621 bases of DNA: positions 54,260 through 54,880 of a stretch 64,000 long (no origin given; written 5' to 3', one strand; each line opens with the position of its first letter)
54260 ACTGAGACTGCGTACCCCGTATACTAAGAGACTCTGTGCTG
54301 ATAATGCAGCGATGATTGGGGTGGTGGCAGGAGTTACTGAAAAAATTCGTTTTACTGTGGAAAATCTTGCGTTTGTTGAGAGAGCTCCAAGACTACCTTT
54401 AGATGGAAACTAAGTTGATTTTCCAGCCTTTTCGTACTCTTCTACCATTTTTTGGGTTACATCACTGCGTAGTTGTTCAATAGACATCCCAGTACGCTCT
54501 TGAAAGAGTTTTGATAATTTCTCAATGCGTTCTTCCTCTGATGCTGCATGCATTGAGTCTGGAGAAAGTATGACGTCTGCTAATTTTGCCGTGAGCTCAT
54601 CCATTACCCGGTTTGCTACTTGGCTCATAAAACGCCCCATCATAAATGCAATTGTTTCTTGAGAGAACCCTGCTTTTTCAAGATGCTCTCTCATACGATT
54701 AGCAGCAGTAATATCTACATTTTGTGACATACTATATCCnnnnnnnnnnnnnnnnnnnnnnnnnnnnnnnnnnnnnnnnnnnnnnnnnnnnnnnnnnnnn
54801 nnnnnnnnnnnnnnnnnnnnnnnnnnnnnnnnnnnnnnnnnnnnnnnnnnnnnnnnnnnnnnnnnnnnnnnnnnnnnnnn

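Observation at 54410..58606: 1288-aa orphan multi-domain protein with internal hydrophobic segments and a Pro/Thr linker, followed by a small acidic partner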

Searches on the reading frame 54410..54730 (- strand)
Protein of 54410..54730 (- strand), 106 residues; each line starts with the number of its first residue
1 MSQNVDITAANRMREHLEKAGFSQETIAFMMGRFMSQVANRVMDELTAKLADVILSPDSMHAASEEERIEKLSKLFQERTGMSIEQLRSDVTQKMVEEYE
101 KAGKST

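Call 3: search_protein_families(library=pfam, proteins=[window:54410-54730:-], max_evalue=1)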
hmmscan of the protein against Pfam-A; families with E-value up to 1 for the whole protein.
window:54410-54730:- (106 aa): 9 families
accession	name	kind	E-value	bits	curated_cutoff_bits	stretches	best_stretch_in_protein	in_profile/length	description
PF19551.4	DUF6074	-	0.0035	18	27.2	1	9-45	39-75/83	Family of unknown function (DUF6074)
PF02899.23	Phage_int_SAM_1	-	0.0047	17.6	22.3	1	67-105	24-61/83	Phage integrase, N-terminal SAM-like domain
PF13102.12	Phage_int_SAM_5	-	0.037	14.8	22.3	1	4-37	45-78/98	Phage integrase SAM-like domain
PF17762.8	HTH_ParB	-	0.037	14.6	22.6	1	7-42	6-41/102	ParB HTH domain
PF12096.13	DUF3572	-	0.045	14.4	25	1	71-95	20-44/84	Protein of unknown function (DUF3572)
PF04198.19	Sugar-bind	-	0.051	13.2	27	1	3-84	37-113/257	Putative sugar-binding domain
PF01381.28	HTH_3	-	0.11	13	23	0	14-37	2-23/55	Helix-turn-helix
PF00165.29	HTH_AraC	-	0.16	12.6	26.6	1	72-88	25-41/42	Bacterial regulatory helix-turn-helix proteins, AraC family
PF00730.31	HhH-GPD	-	0.18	12.6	26.2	0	2-28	6-34/108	HhH-GPD superfamily base excision DNA repair protein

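Call 4: search_protein_families(library=ncbifam, proteins=[window:54410-54730:-], max_evalue=1)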
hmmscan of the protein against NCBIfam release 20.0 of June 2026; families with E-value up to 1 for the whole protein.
window:54410-54730:- (106 aa): 4 families
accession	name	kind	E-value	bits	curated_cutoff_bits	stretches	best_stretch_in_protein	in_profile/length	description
NF008168.0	PRK10917.2-2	equivalog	0.00057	18.3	718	1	2-56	589-643/795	ATP-dependent DNA helicase RecG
NF006629.0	PRK09198.1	equivalog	0.0094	14.7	405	1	4-51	339-386/465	nicotinate phosphoribosyltransferase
NF008165.0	PRK10917.1-3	equivalog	0.02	13.3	711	1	2-56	487-541/692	ATP-dependent DNA helicase RecG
TIGR01449.2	PGP_bact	equivalog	0.15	11.6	180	1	8-89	18-99/213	phosphoglycolate phosphatase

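Call 14: search_protein_families(library=phrogs, proteins=[window:54410-54730:-], max_evalue=1)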
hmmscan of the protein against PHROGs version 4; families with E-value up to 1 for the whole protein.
window:54410-54730:- (106 aa): 9 families
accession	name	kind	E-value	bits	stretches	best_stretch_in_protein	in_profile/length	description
phrog_3395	-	moron, auxiliary metabolic gene and host takeover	0.00034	21.4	1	28-100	43-115/126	membrane protein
phrog_36452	-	unknown function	0.012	16.7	1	70-97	10-38/44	-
phrog_5547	-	moron, auxiliary metabolic gene and host takeover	0.015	16.4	1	28-102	3-79/88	membrane protein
phrog_10671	-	unknown function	0.092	14.3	1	26-80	4-57/94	-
phrog_5576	-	unknown function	0.097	14.4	1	11-59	10-57/65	-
phrog_16939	-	unknown function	0.1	12.7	1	12-54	106-146/330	-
phrog_20120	-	unknown function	0.14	12.2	1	9-102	162-256/358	-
phrog_3049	-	unknown function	0.17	13.2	0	69-100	12-46/53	-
phrog_7860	-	unknown function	0.48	11.2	0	8-23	3-18/59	-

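Call 25: find_homologous_proteins(query=window:54413-54730:-, max_evalue=0.01)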
Query window:54413-54730:- (106 aa): 1 proteins with E <= 0.01 among 1 candidates.
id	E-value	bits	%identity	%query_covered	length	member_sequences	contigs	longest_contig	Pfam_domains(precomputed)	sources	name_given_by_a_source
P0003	4.3e-58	211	98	100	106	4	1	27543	-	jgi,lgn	jgi:rubrerythrin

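Call 44: find_homologous_proteins(query=A2, max_evalue=0.01)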
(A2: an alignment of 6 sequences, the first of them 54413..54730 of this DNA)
Query A2 (6 sequences) (106 aa, profile of the alignment): 7 proteins with E <= 0.01 among 3192 candidates.
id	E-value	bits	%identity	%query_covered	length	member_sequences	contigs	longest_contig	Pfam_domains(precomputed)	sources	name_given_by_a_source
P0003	4.3e-40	154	98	100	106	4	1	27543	-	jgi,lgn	jgi:rubrerythrin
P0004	3.0e-37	145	26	92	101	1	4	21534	-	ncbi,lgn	-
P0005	2.1e-36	142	24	81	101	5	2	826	-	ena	-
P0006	9.6e-35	137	25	87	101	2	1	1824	-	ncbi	-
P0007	1.2e-32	130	20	79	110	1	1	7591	-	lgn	-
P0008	2.1e-24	104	23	85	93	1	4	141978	-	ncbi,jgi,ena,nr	ncbi:MAG: hypothetical protein GW947_02285 [Candidatus Pacebacteria bacterium]|nr:hypothetical prote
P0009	4.1e-24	103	25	85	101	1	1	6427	-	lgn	-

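Call 45: find_encoding_contigs(protein=P0008, flank=10000, max_places=3)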
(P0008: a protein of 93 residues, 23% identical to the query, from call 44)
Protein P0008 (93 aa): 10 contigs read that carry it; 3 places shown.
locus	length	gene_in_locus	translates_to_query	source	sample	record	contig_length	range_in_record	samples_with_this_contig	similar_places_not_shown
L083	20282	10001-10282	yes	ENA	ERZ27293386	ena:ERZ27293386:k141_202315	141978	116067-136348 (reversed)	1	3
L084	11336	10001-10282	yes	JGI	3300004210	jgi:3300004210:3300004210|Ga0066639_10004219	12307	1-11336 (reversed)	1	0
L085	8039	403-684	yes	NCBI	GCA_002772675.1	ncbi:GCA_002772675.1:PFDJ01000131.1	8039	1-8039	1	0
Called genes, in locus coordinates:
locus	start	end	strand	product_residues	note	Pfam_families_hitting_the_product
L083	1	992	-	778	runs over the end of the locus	PF00912:Transgly, PF00905:Transpeptidase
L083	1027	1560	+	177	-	-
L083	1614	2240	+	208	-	PF13189:Cytidylate_kin2 (weak), PF13207:AAA_17 (weak), PF13238:AAA_18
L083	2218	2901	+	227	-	PF02517:Rce1-like (weak)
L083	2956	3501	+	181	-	PF18915:DUF5667 (weak)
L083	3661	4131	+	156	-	PF22811:Zn_ribbon_NrdR, PF03477:ATP-cone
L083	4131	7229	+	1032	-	PF21995:RNR-II_ins_dom, PF02867:Ribonuc_red_lgC (faint)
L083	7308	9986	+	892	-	-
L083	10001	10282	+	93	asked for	-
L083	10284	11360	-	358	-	PF00814:TsaD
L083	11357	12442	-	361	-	PF01300:Sua5_yciO_yrdC, PF02367:TsaE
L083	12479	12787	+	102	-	-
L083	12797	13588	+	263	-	PF02096:60KD_IMP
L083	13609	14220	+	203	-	PF01145:Band_7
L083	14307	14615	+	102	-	PF00166:Cpn10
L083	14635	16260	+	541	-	PF00118:Cpn60_TCP1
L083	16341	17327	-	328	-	-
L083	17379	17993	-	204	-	PF02578:Cu-oxidase_4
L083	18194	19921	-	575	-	PF00239:Resolvase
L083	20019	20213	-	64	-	-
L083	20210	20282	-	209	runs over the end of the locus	-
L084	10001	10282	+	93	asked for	-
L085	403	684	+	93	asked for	-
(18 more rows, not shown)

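Call 46: find_encoding_contigs(protein=P0009, flank=10000, max_places=3)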
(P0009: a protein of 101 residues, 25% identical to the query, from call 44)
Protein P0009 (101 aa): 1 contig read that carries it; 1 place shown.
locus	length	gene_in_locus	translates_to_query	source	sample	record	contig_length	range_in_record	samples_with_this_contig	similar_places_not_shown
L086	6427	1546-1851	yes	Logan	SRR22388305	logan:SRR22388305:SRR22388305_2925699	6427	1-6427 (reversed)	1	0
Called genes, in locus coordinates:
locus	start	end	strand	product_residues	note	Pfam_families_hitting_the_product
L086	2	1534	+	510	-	?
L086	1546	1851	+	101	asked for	-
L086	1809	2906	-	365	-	PF00814:TsaD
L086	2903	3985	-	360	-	PF01300:Sua5_yciO_yrdC, PF02367:TsaE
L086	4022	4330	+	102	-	-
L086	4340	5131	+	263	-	PF02096:60KD_IMP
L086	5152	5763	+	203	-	PF01145:Band_7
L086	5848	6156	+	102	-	PF00166:Cpn10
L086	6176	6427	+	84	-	?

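Call 55: search_protein_families(library=padloc, proteins=[window:54413-54730:-, L083:7308-9986:+], max_evalue=0.1)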
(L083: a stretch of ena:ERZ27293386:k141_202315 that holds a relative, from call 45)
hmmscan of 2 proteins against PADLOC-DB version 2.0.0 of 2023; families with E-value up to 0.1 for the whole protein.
window:54413-54730:- (106 aa): 2 families
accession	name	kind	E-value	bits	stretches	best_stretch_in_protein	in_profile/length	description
PDLC03665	Control_protein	-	0.0041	15.4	0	3-32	3-33/77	control protein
PDLC03664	Control_protein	-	0.012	14.1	1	10-38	15-43/74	control protein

L083:7308-9986:+ (892 aa): 0 families
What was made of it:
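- On Polymorphic toxin / immunity system: calls 3, 4, 55
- On Helix-turn-helix DNA-binding proteins (considered for the small partner): The HTH_3, HTH_ParB and 'control protein' hits are all below their cut-offs (calls 3, 55).
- Several weak, sub-threshold HTH-type hits map to the same stretch of the small protein, residues about 3-45: HTH_ParB, HTH_3, DUF6074 and the PADLOC 'control protein' (calls 3, 55). No toxin or immunity family hit was found (calls 3, 4, 55).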

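Call 61: predict_structure(alignment_id=A3)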
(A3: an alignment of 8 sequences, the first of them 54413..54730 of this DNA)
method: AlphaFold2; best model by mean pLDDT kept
length: 106 residues; sequences in the alignment: 8
mean_pLDDT: 80.5   pTM: 0.65
mean pLDDT of the five models: 80.5, 80.1, 79.6, 78.1, 77.7
residues with pLDDT >= 90: 18; 70-90: 67; 50-70: 16; < 50: 5
segments of 3 or more residues with pLDDT < 50: 1-4
pLDDT, mean of each block of 10 residues (from residue 1): 56 88 91 90 87 66 74 85 88 88 67
secondary structure, 60 per line:
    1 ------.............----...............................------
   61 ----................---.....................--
elements in order: H7-19 H24-54 H65-80 H84-104
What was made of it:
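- On Helix-turn-helix DNA-binding proteins (considered for the small partner): AF2 shows a continuous helix 24-54 (call 61).
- Checked: It is indeed helical: the AF2 model has pLDDT 80.5 and four helices (call 61).
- AF2 models residues 24-54 as one continuous helix with pLDDT about 90, which is not an HTH (call 61).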

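Call 63: search_protein_families(library=pfam, proteins=[L083:7308-9986:+], max_evalue=0.001)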
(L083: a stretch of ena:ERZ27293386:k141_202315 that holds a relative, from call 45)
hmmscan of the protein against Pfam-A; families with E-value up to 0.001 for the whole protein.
L083:7308-9986:+ (892 aa): 0 families

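Call 64: fold_search(model_id=the predicted structure, library=pdb)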
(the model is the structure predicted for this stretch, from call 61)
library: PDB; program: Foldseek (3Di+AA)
matches with E <= 10: 87; with E <= 0.001: 0
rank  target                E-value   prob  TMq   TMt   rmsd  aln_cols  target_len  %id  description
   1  8wrx                  1.1e+00  0.13  0.21  0.25  11.7        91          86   18  Anti-CRISPR type II-A 28 (released 2024-09-11)
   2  9n9p_E                1.8e+00  0.28  0.40  0.40   6.3        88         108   17  Cryo-EM structure of the Fta RNAP complex (released 2025-12-24)
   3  3hw2_A                2.5e+00  0.08  0.24  0.11  12.8       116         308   12  Crystal structure of the SifA-SKIP(PH) complex (released 2009-11-03)
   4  6xv8_D                2.7e+00  0.12  0.28  0.11  12.8       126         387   10  Crystal structure of Megabody Mb-Nb207-c7HopQ_G10 (released 2021-01-13)
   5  4jlr_C                3.4e+00  0.14  0.36  0.37   9.2       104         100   10  Crystal structure of a designed Respiratory Syncytial Virus Immunogen in complex with Motavizumab (released 2014-02-05)
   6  1t4b_A                3.4e+00  0.12  0.23  0.08   7.5        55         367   18  1.6 Angstrom structure of Esherichia coli aspartate-semialdehyde dehydrogenase. (released 2004-07-13)
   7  4xoq_D                3.5e+00  0.07  0.23  0.13  13.2        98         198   18  F420 complex of coenzyme F420:L-glutamate ligase (FbiB) from Mycobacterium tuberculosis (C-terminal domain) (released 2016-02-17)
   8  3mva_O                3.8e+00  0.08  0.24  0.09  10.8       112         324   15  Crystal structure of human MTERF1 bound to the termination sequence (released 2010-06-30)
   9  3lah_A                4.5e+00  0.09  0.24  0.16   9.0        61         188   13  Structural insights into the molecular mechanism of H-NOX activation (released 2010-03-16)
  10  3eee_A                4.5e+00  0.08  0.26  0.17   9.6        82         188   13  Probing the function of heme distortion in the H-NOX family (released 2008-11-25)
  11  3tri_A                4.5e+00  0.08  0.32  0.14  15.4       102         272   16  Structure of a pyrroline-5-carboxylate reductase (proC) from Coxiella burnetii (released 2011-09-28)
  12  4afl_F                4.7e+00  0.09  0.28  0.31   9.9        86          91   27  The crystal structure of the ING4 dimerization domain reveals the functional organization of the ING family of chromat (released 2012-02-22)
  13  6rnu_A                4.7e+00  0.06  0.28  0.23  12.3       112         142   15  BCL-XL in a complex with a covalent small molecule inhibitor (released 2019-10-02)
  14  7mq1_A                5.0e+00  0.15  0.36  0.45   7.5        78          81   19  C9A Streptococcus pneumoniae CstR in the reduced state, space group C2 (released 2022-03-09)
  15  4oun                  5.0e+00  0.10  0.32  0.28  12.2       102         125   18  Crystal Structure of Mini-ribonuclease 3 from Bacillus subtilis (released 2015-02-04)
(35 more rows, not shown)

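Call 69: fold_search(model_id=the predicted structure, library=viral)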
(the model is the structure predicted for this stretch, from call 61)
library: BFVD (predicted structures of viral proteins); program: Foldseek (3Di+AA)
matches with E <= 10: 164; with E <= 0.001: 0
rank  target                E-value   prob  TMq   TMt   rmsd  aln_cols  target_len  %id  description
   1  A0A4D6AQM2            3.2e-01  0.23  0.21  0.25  11.8        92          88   17  (no name in the UniProt tables at hand)
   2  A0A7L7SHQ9            1.0e+00  0.15  0.30  0.25  13.4       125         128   15  Uncharacterized protein [Gordonia phage Archimedes]
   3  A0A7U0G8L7            1.1e+00  0.30  0.35  0.42   8.7        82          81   15  (no name in the UniProt tables at hand)
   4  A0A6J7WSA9            1.4e+00  0.10  0.19  0.24  13.8        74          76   16  Uncharacterized protein [uncultured Caudovirales phage]
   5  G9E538                1.5e+00  0.23  0.26  0.34   6.5        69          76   20  (no name in the UniProt tables at hand)
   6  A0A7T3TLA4            1.5e+00  0.23  0.32  0.41  13.3        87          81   13  (no name in the UniProt tables at hand)
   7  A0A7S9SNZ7            1.6e+00  0.30  0.45  0.41   7.1       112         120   20  (no name in the UniProt tables at hand)
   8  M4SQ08                1.7e+00  0.15  0.29  0.11  10.8        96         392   14  (no name in the UniProt tables at hand)
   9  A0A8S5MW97            1.8e+00  0.18  0.35  0.25   9.0       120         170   12  Uncharacterized protein [Siphoviridae sp. ctsBB38]
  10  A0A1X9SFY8            1.9e+00  0.23  0.38  0.32   6.8        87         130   15  Uncharacterized protein [Bacillus phage Flapjack]
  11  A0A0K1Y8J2            2.0e+00  0.15  0.30  0.05   9.1        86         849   13  (no name in the UniProt tables at hand)
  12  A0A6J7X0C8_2          2.0e+00  0.08  0.23  0.05  11.6       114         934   16  Caudovirus, tape measure, N-terminal (Fragment) [uncultured Caudovirales phage]
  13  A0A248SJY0            2.0e+00  0.07  0.21  0.15  19.2       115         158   10  (no name in the UniProt tables at hand)
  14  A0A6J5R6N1            2.0e+00  0.06  0.21  0.13  13.5       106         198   24  Uncharacterized protein [uncultured Caudovirales phage]
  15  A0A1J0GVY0            2.1e+00  0.12  0.29  0.24   9.8       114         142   16  Uncharacterized protein [Streptomyces phage BRock]
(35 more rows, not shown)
